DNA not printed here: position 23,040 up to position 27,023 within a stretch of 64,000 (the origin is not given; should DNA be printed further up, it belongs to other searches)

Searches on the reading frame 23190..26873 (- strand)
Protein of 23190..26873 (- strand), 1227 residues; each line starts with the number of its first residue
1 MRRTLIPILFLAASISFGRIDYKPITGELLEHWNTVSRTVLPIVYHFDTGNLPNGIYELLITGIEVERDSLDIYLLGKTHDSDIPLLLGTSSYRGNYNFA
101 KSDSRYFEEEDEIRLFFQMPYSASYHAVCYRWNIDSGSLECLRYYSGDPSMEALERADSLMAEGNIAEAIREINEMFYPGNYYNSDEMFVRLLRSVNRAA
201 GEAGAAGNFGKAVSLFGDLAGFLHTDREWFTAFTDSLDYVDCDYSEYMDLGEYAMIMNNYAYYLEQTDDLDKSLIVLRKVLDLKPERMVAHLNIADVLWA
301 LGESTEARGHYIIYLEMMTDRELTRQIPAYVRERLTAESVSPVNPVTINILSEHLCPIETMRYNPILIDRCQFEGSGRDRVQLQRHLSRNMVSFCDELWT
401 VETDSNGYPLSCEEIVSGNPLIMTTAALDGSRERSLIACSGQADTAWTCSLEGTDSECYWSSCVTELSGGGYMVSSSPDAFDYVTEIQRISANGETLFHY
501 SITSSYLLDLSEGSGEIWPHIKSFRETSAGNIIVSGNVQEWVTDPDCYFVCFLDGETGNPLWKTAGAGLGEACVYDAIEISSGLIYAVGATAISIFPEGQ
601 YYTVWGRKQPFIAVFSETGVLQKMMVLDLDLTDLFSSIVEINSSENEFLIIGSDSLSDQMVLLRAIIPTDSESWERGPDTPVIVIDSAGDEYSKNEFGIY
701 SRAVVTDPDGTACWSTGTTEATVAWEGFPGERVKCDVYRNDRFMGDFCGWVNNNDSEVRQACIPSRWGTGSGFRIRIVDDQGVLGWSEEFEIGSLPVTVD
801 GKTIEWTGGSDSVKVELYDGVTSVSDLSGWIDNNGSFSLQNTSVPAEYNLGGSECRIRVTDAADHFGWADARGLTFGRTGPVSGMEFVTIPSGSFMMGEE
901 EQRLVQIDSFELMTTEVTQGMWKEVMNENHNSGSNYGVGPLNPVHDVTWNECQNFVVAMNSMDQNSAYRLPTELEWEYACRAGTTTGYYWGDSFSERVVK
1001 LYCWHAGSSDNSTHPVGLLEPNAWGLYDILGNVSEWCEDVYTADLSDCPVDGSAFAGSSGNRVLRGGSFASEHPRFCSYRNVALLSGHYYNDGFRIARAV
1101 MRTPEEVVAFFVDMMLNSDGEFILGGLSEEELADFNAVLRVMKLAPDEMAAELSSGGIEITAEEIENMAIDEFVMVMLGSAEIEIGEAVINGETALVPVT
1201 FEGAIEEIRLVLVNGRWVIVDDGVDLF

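Call 20: search_protein_families(library=pfam, proteins=[window:23190-26873:-], max_evalue=0.001)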
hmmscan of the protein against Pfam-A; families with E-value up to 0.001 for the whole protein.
window:23190-26873:- (1227 aa): 2 families
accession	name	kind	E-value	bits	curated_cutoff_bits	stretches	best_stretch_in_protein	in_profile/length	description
PF03781.23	FGE-sulfatase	-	1.7e-38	133.2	23.3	1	886-1098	4-255/255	Sulfatase-modifying factor enzyme 1-like domain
PF07719.23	TPR_2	-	0.00064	20.1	27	0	256-286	3-33/34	Tetratricopeptide repeat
